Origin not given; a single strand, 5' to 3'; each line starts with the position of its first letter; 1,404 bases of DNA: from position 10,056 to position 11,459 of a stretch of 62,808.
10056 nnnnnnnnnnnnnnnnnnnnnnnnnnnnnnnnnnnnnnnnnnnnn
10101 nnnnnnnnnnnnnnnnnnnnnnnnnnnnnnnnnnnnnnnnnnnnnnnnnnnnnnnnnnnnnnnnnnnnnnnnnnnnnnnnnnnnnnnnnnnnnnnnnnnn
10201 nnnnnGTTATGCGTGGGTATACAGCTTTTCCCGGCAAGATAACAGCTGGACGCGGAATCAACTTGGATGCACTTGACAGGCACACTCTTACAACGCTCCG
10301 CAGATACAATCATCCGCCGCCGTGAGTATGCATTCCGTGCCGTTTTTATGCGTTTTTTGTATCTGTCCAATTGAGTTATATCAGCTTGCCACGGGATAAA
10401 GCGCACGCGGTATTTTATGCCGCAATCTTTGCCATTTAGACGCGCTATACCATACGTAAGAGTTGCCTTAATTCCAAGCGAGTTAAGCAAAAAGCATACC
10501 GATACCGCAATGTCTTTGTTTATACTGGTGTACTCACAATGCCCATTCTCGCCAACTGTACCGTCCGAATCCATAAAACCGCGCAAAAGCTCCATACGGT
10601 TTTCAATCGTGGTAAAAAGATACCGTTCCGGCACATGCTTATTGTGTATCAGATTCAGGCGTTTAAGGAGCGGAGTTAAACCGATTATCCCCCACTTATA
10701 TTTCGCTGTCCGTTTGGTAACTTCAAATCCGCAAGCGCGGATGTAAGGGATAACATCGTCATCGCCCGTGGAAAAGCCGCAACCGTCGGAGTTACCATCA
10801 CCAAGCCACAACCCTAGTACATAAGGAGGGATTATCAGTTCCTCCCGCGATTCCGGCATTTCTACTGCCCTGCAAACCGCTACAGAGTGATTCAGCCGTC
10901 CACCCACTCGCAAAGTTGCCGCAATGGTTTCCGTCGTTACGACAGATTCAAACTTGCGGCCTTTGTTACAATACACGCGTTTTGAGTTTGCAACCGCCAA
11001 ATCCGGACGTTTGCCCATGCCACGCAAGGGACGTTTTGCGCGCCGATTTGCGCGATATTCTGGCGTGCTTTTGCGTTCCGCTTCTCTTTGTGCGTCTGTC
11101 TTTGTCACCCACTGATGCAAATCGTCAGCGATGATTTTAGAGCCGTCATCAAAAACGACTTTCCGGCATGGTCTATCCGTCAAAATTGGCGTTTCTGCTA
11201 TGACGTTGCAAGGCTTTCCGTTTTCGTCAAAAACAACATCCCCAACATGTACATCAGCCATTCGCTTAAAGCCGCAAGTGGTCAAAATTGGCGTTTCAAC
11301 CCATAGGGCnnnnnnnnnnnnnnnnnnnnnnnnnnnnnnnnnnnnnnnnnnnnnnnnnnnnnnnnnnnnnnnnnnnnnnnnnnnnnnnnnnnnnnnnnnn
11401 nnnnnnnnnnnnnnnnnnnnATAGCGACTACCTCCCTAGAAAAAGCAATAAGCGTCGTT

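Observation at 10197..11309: Intein without N-terminal Cys (Ala1) carrying the Trp/Cys/Thr class-3 signature, in the TerL Walker A loop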

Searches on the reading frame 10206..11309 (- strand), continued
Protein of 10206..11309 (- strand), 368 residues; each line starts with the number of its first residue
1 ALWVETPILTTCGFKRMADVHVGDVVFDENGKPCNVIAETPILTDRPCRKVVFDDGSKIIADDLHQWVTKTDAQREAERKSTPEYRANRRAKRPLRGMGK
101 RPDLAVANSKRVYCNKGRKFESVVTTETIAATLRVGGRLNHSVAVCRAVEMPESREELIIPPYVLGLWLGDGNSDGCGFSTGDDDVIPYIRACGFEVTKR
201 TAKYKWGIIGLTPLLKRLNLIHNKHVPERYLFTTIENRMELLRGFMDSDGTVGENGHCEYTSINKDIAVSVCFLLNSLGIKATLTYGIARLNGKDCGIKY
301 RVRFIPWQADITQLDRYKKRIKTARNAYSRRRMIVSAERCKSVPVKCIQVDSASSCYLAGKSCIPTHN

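Call 48: search_dna_similar(query=window:10206-11309:-, collection=phages, mode=protein, max_rows=45, rows=spread)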
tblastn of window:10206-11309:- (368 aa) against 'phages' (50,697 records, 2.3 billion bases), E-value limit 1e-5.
Records with a match: 733; places in all: 742; records where one place covers at least 80% of the query: 487.
Best place of each record, by identity: <60% 733.
By first word of the organism name: Mycobacterium 295; Salmonella 184; Vibrio 56; Klebsiella 38; Escherichia 23; Gordonia 15; Pseudomonas 15; Enterococcus 14; Aeromonas 13; Bacteroides 11; and 35 more.
By host as written in the record: Mycobacterium smegmatis mc2 155 226; - 64; Salmonella enterica 43; Mycobacterium smegmatis mc#155 34; Salmonella enterica subsp. enterica serovar Enteritidis 28; Salmonella enterica subsp. enterica serovar Typhimurium 27; Klebsiella pneumoniae 20; Salmonella sp. 16; and 141 more.
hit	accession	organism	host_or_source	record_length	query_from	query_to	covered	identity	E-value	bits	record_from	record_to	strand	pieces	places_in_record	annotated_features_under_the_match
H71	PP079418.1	Stenotrophomonas phage SOVA965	Stenotrophomonas maltophilia 1640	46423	4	368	99%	35.7%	2e-57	207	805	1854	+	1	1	terminase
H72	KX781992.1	Mycobacterium phage Gabriel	Mycobacterium smegmatis mc2 155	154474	1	368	100%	33.0%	4e-47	177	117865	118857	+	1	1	HNH endonuclease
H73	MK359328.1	Mycobacterium phage EmmaElysia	Mycobacterium smegmatis mc2 155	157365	1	368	100%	33.0%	4e-47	177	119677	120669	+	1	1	218: HNH endonuclease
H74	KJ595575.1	Mycobacterium phage Willis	Mycobacterium smegmatis mc2 155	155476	1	368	100%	33.0%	4e-47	177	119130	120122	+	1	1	215: HNH endonuclease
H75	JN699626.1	Mycobacterium phage MoMoMixon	Mycobacterium smegmatis mc2 155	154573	1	368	100%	33.0%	4e-47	177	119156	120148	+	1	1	212: hypothetical protein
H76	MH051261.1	Mycobacterium phage Tyke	Mycobacterium smegmatis mc2 155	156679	1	368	100%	33.0%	4e-47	177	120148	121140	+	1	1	212: HNH endonuclease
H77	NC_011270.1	Mycobacterium phage Spud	-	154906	1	368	100%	33.0%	4e-47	177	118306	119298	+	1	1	208: exonuclease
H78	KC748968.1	Mycobacterium phage Gizmo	Mycobacterium smegmatis mc2 155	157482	1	368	100%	33.0%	4e-47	177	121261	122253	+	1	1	220: HNH endonuclease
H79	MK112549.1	Mycobacterium phage Morizzled23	Mycobacterium smegmatis mc2 155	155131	1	368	100%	33.0%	5e-47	177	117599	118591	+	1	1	211: HNH endonuclease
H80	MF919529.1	Mycobacterium phage Sassay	Mycobacterium smegmatis mc2 155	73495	1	368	100%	32.6%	2e-44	169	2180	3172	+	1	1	terminase large subunit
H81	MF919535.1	Mycobacterium phage Terminus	Mycobacterium smegmatis mc2 155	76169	1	368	100%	32.6%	2e-44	169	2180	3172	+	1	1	terminase large subunit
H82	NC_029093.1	Mycobacterium phage Mindy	Mycobacterium smegmatis mc2 155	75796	1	368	100%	32.6%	2e-44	169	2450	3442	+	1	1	9: exonuclease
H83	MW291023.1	Mycobacterium phage Harella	Mycobacterium smegmatis mc2 155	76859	1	368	100%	32.6%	2e-44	169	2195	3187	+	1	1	7: terminase large subunit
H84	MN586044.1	Mycobacterium phage Rimmer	Mycobacterium smegmatis mc#155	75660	1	368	100%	32.6%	2e-44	169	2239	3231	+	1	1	8: terminase large subunit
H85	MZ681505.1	Mycobacterium phage Tarkin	Mycobacterium smegmatis mc2 155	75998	1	368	100%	32.6%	4e-44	168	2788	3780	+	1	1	10: terminase large subunit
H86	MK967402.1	Mycobacterium phage NihilNomen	Mycobacterium smegmatis mc2155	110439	6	368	99%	32.0%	2e-38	152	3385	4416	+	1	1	9: terminase large subunit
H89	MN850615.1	Escherichia phage kvi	Escherichia coli K-12 MG1655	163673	1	368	100%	29.7%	4e-38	151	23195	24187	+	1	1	terminase DNA packaging enzyme large subunit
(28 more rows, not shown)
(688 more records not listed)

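Call 60: get_annotated_region(hit=H86, flank=900)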
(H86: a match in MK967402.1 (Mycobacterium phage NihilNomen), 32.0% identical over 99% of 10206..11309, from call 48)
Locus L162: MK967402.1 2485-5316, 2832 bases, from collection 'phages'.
description: Mycobacterium phage NihilNomen, complete genome.
organism: Mycobacterium phage NihilNomen (NCBI taxid 2585230)
taxonomy: Viruses; Duplodnaviria; Heunggongvirae; Uroviricota; Caudoviricetes; Omegavirus
host: Mycobacterium smegmatis mc2155; source: soil; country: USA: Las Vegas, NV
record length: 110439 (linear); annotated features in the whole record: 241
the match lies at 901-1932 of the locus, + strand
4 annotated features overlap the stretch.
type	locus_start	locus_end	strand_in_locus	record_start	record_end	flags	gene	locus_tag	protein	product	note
CDS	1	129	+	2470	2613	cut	6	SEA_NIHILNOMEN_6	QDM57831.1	hypothetical protein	-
CDS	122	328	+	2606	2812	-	7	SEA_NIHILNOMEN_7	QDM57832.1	hypothetical protein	-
CDS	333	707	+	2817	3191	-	8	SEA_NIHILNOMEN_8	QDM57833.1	hypothetical protein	-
CDS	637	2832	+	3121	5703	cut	9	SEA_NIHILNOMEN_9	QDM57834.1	terminase large subunit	-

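Call 61: get_annotated_region(hit=H89, flank=900)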
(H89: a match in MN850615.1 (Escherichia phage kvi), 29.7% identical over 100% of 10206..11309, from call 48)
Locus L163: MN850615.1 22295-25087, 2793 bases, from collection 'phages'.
description: Escherichia phage kvi, complete genome.
organism: Escherichia phage kvi (NCBI taxid 2696413)
taxonomy: Viruses; Duplodnaviria; Heunggongvirae; Uroviricota; Caudoviricetes; Straboviridae; Krischvirus; Krischvirus RB49
host: Escherichia coli K-12 MG1655; source: wastewater; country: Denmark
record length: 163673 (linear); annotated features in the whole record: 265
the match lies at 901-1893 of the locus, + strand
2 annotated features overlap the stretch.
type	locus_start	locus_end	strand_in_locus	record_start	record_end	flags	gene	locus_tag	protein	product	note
CDS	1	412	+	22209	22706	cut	-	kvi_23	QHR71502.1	terminase small subunit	PVOGs: VOG4696; phage terminase small subunit [Escherichia phage ime09]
CDS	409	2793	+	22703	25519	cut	-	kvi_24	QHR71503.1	terminase DNA packaging enzyme large subunit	terminase DNA packaging enzyme large subunit [Enterobacteria phage RB49]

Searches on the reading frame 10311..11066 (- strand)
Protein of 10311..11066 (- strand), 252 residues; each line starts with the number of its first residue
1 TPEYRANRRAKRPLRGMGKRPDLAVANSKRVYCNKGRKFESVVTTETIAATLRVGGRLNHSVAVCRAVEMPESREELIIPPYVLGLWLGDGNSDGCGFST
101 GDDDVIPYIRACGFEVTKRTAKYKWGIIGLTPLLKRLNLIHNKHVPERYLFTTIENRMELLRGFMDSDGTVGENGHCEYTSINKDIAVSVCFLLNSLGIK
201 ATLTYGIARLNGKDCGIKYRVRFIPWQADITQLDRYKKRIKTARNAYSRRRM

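Call 36: search_solved_structures(query=window:10311-11066:-, max_evalue=1, show_alignments=2)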
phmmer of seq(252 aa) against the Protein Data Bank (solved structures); distinct sequences matched with E-value up to 1: 8.
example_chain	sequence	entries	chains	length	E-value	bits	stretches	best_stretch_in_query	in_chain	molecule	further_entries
1um2_A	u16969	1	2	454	0.0012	21.2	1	80-106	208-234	ENDONUCLEASE PI-SCEI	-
1dfa_A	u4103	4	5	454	0.0013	21.2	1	80-106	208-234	PI-SCEI ENDONUCLEASE | ENDONUCLEASE PI-SCEI | PI-SCEI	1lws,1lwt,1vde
1ef0_A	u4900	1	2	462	0.0013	21.1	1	80-106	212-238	PI-SCEI ENDONUCLEASE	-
1jva_A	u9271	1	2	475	0.0014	21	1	80-106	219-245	VMA1-DERIVED HOMING ENDONUCLEASE X10SSS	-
9cop_A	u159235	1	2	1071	0.01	18.2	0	81-105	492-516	V-type proton ATPase catalytic subunit A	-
2cw7_A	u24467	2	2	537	0.014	17.7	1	139-203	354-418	Endonuclease PI-PkoII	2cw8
7wfe_B5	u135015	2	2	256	0.13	14.6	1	38-111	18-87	Photosystem I chlorophyll a/b-binding protein 5, chloroplastic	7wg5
1dq3_A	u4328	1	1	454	0.26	13.6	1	145-206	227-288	ENDONUCLEASE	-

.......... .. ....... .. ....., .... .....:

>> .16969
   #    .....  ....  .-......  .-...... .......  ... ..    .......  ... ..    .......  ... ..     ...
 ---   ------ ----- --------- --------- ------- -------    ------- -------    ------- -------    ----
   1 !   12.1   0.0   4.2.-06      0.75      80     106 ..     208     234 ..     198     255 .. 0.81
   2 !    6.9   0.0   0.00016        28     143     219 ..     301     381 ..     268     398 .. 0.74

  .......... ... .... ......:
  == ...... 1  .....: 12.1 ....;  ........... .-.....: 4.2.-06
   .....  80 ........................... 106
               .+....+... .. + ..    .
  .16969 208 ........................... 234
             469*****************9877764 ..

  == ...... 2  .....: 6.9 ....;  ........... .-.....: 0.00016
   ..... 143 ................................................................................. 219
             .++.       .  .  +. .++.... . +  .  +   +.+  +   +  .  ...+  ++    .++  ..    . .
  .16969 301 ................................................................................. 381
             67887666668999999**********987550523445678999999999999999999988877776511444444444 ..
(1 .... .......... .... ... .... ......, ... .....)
